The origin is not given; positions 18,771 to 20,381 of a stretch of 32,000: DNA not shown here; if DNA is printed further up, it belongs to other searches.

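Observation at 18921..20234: Circularly permuted LivJ-type substrate-binding lipoprotein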

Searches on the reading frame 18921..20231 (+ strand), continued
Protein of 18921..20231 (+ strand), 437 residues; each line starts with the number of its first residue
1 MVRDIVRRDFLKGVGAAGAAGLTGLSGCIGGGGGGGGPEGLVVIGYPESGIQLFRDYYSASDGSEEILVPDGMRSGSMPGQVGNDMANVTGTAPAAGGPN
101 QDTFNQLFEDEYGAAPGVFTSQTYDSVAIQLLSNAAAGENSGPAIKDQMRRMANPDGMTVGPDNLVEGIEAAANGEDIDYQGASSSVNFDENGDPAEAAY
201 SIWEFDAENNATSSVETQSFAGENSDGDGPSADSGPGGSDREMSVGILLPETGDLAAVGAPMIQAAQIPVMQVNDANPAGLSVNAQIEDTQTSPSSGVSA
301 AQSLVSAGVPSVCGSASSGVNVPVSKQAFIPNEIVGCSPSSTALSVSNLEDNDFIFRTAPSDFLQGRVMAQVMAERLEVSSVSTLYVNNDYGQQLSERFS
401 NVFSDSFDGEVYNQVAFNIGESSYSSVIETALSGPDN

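Call 27: list_cluster_members(proteins=[P0121, P0122, P0125, P0127, P0128, P0135, P0136, P0123, P0131, P0132])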
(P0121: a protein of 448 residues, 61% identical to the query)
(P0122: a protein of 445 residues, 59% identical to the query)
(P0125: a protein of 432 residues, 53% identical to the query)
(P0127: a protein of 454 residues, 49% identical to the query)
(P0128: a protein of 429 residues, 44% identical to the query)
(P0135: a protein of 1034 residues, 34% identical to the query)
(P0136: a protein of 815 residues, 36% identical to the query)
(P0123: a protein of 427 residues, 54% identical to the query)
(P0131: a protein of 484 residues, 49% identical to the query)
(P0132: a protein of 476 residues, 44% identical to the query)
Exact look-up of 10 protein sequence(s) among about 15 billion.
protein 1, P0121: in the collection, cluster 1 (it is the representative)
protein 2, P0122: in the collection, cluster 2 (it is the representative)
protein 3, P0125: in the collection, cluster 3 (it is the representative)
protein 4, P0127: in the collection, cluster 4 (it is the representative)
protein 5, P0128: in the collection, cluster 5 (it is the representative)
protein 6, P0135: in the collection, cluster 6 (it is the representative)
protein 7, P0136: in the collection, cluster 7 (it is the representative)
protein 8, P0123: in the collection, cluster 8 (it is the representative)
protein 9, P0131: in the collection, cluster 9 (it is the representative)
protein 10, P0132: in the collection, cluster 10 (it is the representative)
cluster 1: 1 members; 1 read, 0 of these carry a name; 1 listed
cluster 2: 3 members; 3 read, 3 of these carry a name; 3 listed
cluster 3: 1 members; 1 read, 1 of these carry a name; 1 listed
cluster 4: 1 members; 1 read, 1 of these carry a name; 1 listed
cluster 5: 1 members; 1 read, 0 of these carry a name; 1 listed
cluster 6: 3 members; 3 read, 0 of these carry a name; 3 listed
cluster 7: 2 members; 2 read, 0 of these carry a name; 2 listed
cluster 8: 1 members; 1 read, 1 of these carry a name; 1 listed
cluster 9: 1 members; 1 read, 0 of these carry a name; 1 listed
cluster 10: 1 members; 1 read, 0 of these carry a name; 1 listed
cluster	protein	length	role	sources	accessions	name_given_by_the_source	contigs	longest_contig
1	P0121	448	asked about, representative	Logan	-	-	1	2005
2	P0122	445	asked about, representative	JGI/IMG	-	ABC-type branched-subunit amino acid transport system substrate-binding protein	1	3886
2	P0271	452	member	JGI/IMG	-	ABC-type branched-subunit amino acid transport system substrate-binding protein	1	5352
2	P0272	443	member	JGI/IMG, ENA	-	ABC-type branched-subunit amino acid transport system substrate-binding protein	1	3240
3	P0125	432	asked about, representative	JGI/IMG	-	ABC-type branched-subunit amino acid transport system substrate-binding protein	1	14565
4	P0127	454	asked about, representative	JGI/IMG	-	branched-chain amino acid transport system substrate-binding protein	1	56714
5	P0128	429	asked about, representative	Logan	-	-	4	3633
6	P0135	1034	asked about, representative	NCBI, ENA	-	-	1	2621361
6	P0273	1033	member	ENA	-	-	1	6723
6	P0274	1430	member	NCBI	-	-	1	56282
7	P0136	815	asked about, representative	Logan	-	-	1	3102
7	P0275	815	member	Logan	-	-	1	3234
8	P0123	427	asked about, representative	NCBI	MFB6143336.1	MAG: ABC transporter substrate-binding protein [Halorientalis sp.]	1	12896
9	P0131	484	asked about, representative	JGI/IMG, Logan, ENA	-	-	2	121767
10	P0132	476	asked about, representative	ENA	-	-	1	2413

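Call 28: fold_search(model_id=the predicted structure, library=pdb)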
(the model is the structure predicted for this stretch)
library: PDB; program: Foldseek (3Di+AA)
matches with E <= 10: 1408; with E <= 0.001: 308
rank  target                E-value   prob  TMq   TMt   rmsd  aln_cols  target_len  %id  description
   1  3ipc                  7.0e-09  1.00  0.39  0.48   3.0       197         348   25  Structure of ATU2422-GABA F77A mutant receptor in complex with leucine (released 2010-07-14)
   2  4n0q_B                7.0e-09  1.00  0.37  0.47   3.4       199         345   26  Crystal Structure of an ABC transporter, substrate-binding protein from Brucella melitensis 16M in complex with L-Leuc (released 2013-11-06)
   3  1z15                  7.9e-09  1.00  0.30  0.37   6.2       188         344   20  Crystal structure analysis of periplasmic Leu/Ile/Val-binding protein in superopen form (released 2005-10-04)
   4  3ip5                  3.4e-08  1.00  0.38  0.47   3.2       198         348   24  Structure of Atu2422-GABA receptor in complex with alanine (released 2010-07-14)
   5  4n0q_A                5.5e-08  1.00  0.36  0.44   3.4       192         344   27  Crystal Structure of an ABC transporter, substrate-binding protein from Brucella melitensis 16M in complex with L-Leuc (released 2013-11-06)
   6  3td9                  7.9e-08  1.00  0.36  0.44   3.0       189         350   23  Crystal structure of a Leucine binding protein LivK (TM1135) from Thermotoga maritima MSB8 at 1.90 A resolution (released 2011-09-07)
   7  2lbp                  8.3e-08  1.00  0.33  0.39   5.3       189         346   21  STRUCTURE OF THE L-LEUCINE-BINDING PROTEIN REFINED AT 2.4 ANGSTROMS RESOLUTION AND COMPARISON WITH THE LEU(SLASH)ILE(SLA (released 1989-07-12)
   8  1usg                  1.7e-07  1.00  0.28  0.34   7.0       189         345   21  L-leucine-binding protein, apo form (released 2003-12-18)
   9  4gnr                  2.4e-07  1.00  0.37  0.46   2.8       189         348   24  1.0 Angstrom resolution crystal structure of the branched-chain amino acid transporter substrate binding protein LivJ fr (released 2012-09-05)
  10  4eyg_B                4.3e-07  1.00  0.31  0.36   4.0       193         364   17  Crystal structure of solute binding protein of ABC transporter from Rhodopseudomonas palustris BisB5 in complex with v (released 2012-05-30)
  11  4eyg_A                4.3e-07  1.00  0.31  0.36   4.3       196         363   17  Crystal structure of solute binding protein of ABC transporter from Rhodopseudomonas palustris BisB5 in complex with v (released 2012-05-30)
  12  4mlc                  4.6e-07  1.00  0.34  0.43   3.8       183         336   20  ABC Transporter Substrate-Binding Protein fromDesulfitobacterium hafniense (released 2013-09-18)
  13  9jti                  4.6e-07  1.00  0.35  0.27  21.7       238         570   17  X-ray structure of NeIle indicator complexed with isoleucine (released 2024-12-25)
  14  3hut                  6.6e-07  1.00  0.32  0.38   5.0       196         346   22  Crystal structure of a putative branched-chain amino acid ABC transporter from Rhodospirillum rubrum (released 2009-06-30)
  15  8z0g                  6.6e-07  1.00  0.34  0.27  21.3       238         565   19  Crystal structure of NeIle complexed with isoleucine (released 2024-12-25)
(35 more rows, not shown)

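Call 30: find_encoding_contigs(protein=P0035, flank=8000, max_places=2)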
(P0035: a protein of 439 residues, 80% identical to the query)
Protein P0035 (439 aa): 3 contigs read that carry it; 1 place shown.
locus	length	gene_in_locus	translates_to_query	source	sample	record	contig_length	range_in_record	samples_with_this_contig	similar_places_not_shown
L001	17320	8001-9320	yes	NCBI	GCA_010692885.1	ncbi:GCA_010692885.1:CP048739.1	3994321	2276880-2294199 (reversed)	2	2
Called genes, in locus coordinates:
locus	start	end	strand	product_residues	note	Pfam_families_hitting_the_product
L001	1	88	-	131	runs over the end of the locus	PF00411:Ribosomal_S11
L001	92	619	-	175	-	PF01479:S4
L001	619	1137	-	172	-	PF00416:Ribosomal_S13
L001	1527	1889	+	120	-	PF00085:Thioredoxin, PF13098:Thioredoxin_2 (faint)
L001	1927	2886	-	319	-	PF13353:Fer4_12 (weak), PF04055:Radical_SAM, PF06463:Mob_synth_C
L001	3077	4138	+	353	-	PF01883:FeS_assembly_P, PF00142:Fer4_NifH (faint), PF09140:MipZ (weak), PF10609:ParA, PF13614:AAA_31, PF01656:CbiA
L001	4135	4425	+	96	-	PF25931:DUF7976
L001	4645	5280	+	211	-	PF03167:UDG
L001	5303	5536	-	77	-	-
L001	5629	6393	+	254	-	PF09837:DUF2064 (weak)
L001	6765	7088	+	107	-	PF19098:DUF5785, PF19102:DUF5789 (weak)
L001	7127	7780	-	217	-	PF00485:PRK, PF01712:dNK (faint), PF13238:AAA_18 (faint)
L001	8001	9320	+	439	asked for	PF13458:Peripla_BP_6, PF01094:ANF_receptor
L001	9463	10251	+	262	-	PF25942:Ig_halo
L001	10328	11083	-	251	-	PF00005:ABC_tran, PF13304:AAA_21 (faint)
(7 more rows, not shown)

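Call 31: find_encoding_contigs(protein=P0113, flank=8000, max_places=2)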
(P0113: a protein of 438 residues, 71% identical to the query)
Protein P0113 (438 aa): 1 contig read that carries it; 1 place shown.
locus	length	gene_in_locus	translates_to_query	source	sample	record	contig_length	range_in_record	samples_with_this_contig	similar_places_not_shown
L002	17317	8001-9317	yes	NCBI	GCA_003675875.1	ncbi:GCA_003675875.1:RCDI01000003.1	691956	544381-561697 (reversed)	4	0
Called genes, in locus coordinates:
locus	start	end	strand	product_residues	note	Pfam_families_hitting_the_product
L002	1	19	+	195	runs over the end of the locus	PF00072:Response_reg, PF08663:HalX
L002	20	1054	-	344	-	PF03328:HpcH_HpaI, PF22484:DUF6986 (weak)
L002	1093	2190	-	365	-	PF19315:MC_hydratase, PF13452:FAS1_DH_region (faint)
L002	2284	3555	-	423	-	PF05034:MAAL_N, PF07476:MAAL_C, PF13378:MR_MLE_C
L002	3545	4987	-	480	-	PF06368:Met_asp_mut_E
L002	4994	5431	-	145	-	PF02310:B12-binding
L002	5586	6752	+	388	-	PF02515:CoA_transf_3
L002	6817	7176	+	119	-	PF19098:DUF5785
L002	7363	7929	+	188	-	PF00571:CBS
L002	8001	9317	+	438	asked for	PF13458:Peripla_BP_6, PF01094:ANF_receptor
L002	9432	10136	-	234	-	PF00005:ABC_tran, PF13304:AAA_21 (faint)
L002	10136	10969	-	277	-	PF00005:ABC_tran, PF13304:AAA_21, PF12399:BCA_ABC_TP_C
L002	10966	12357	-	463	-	PF02653:BPD_transp_2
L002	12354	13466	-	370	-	PF02653:BPD_transp_2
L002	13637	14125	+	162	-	PF13527:Acetyltransf_9 (weak), PF00583:Acetyltransf_1, PF13673:Acetyltransf_10, PF13508:Acetyltransf_7, PF08445:FR47 (weak)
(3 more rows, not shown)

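Call 41: find_related_loci(query=A1, collection=genome_contigs, flank=7000)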
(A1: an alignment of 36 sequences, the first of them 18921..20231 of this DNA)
Query A1 (437 aa) in genome_contigs; peptide patterns used: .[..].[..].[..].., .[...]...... (x = any residue, [..] = any of these).
507 stretches matched a pattern; 315 encode a relative of the query (tblastn E <= 1e-3); the best 80 are kept; 80 distinct loci.
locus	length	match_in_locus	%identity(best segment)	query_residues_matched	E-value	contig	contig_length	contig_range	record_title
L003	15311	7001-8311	99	1-437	0e+0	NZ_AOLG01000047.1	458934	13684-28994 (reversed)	Haloferax prahovense DSM 18310 contig_47, whole genome shotgun sequence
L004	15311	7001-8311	97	1-437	0e+0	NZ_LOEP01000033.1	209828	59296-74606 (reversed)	Haloferax sp. Q22 scaffold33, whole genome shotgun sequence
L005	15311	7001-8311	97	1-437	0e+0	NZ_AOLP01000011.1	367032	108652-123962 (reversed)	Haloferax denitrificans ATCC 35960 contig_11, whole genome shotgun sequence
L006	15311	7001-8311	94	1-437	0e+0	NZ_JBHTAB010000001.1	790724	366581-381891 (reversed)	Haloferax chudinovii strain DSM 26526 GCM70025340_15, whole genome shotgun sequence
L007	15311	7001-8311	92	1-437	0e+0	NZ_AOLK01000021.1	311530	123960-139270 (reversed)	Haloferax elongans ATCC BAA-1513 contig_21, whole genome shotgun sequence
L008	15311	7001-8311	92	1-437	0e+0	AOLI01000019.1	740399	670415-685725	Haloferax larsenii JCM 13917 contig_19, whole genome shotgun sequence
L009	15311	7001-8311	93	1-437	0e+0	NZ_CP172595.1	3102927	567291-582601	Haloferax sp. S1W chromosome, complete genome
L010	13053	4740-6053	92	1-437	0e+0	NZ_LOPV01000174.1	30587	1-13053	Haloferax profundi strain SB29 contig_260, whole genome shotgun sequence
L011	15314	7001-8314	91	1-437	0e+0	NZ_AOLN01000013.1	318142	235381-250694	Haloferax mucosum ATCC BAA-1512 contig_13, whole genome shotgun sequence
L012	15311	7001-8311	89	1-437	0e+0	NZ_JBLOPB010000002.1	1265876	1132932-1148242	Haloferax sp. DFSO52 DFSO52_ctg002, whole genome shotgun sequence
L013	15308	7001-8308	88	1-436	0e+0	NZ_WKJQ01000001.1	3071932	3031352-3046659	Haloferax marinum strain MBLA0078 contig00001, whole genome shotgun sequence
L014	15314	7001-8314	87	1-437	0e+0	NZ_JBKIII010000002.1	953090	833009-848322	Haloferax sp. DFSO60 DFSO60_ctg002, whole genome shotgun sequence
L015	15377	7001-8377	74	1-437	0e+0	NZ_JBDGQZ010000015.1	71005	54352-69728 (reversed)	MAG: Halobellus sp. isolate DAL-Ass_37_98C3R c_000000000188, whole genome shotgun sequence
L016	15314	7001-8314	82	1-436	0e+0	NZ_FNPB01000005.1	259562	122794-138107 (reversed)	Halobellus clavatus strain CGMCC 1.10118, whole genome shotgun sequence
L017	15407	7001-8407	77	1-437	0e+0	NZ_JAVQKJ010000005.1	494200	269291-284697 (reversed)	Halobellus ordinarius strain ZY16 ZY16_ctg005, whole genome shotgun sequence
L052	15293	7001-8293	67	1-433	0e+0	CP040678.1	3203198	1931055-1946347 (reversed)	Halostella pelagica strain DL-M4 chromosome, complete genome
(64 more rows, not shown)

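Call 51: find_encoding_contigs(protein=P0135, flank=6000, max_places=2)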
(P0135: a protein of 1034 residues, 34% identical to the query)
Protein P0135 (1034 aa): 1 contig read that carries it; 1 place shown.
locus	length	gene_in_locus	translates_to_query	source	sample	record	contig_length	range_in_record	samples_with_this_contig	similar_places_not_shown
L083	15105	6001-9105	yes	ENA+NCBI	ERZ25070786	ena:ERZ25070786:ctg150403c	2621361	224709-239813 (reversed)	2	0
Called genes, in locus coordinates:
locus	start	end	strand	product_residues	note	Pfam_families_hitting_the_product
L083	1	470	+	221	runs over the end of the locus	PF11376:DUF3179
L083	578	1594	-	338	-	PF08240:ADH_N, PF16912:Glu_dehyd_C, PF00107:ADH_zinc_N, PF13602:ADH_zinc_N_2 (weak)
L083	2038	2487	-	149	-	PF12686:DUF3800 (weak)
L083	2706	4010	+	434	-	PF02746:MR_MLE_N, PF13378:MR_MLE_C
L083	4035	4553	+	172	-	-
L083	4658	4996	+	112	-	PF10604:Polyketide_cyc2 (weak)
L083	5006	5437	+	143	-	PF13340:DUF4096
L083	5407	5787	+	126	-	PF01609:DDE_Tnp_1, PF13586:DDE_Tnp_1_2 (weak)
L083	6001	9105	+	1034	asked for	PF01094:ANF_receptor, PF13433:Peripla_BP_5, PF13458:Peripla_BP_6, PF13433:Peripla_BP_5, PF13458:Peripla_BP_6, PF01094:ANF_receptor, PF04264:YceI (weak)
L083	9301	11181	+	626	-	PF13458:Peripla_BP_6, PF01094:ANF_receptor, PF13433:Peripla_BP_5, PF04264:YceI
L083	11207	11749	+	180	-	PF05942:PaREP1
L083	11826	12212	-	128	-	PF01609:DDE_Tnp_1, PF13586:DDE_Tnp_1_2 (weak)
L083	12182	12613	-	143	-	PF13340:DUF4096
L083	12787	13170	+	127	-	PF13650:Asp_protease_2 (weak), PF13975:gag-asp_proteas (weak)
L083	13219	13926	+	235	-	PF00702:Hydrolase, PF13419:HAD_2, PF13242:Hydrolase_like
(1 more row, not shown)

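Call 52: find_encoding_contigs(protein=P0127, flank=6000, max_places=2)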
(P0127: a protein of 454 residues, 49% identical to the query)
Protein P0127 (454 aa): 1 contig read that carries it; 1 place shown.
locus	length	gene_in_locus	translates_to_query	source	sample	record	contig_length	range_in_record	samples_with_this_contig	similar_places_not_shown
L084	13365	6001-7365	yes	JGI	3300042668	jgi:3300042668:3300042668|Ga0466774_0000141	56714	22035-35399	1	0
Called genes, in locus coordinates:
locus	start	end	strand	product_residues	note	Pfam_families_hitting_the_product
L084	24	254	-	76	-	PF25259:DUF7860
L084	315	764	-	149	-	PF13412:HTH_24, PF01022:HTH_5, PF08279:HTH_11 (weak), PF01037:AsnC_trans_reg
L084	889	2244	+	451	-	PF03951:Gln-synt_N, PF00120:Gln-synt_C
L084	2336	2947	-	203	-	-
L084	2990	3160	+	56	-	-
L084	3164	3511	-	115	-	PF03631:Virul_fac_BrkB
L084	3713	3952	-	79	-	PF03631:Virul_fac_BrkB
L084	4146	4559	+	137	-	-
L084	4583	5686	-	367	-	PF02005:TRM, PF05175:MTS (weak)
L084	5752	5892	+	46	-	-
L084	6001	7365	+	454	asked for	PF01094:ANF_receptor (weak), PF13458:Peripla_BP_6, PF01094:ANF_receptor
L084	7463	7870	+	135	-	PF13458:Peripla_BP_6 (weak)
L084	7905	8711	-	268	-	PF00005:ABC_tran, PF13304:AAA_21 (weak)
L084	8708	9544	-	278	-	PF13476:AAA_23 (weak), PF00005:ABC_tran, PF13304:AAA_21 (faint), PF12399:BCA_ABC_TP_C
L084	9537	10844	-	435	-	PF02653:BPD_transp_2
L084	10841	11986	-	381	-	PF02653:BPD_transp_2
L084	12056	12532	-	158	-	PF00571:CBS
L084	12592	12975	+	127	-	-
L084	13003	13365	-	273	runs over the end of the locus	PF00106:adh_short, PF01370:Epimerase (weak), PF08659:KR, PF13561:adh_short_C2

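Call 53: find_encoding_contigs(protein=P0122, flank=6000, max_places=2)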
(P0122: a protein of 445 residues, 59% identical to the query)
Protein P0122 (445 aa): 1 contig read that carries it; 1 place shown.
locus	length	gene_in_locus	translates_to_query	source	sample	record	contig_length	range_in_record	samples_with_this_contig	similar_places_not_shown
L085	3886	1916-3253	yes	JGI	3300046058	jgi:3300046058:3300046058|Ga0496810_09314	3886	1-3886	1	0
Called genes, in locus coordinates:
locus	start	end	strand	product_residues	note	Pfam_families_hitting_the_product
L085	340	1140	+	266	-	PF05165:GCH_III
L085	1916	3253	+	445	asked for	PF01094:ANF_receptor, PF13458:Peripla_BP_6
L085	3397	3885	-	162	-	?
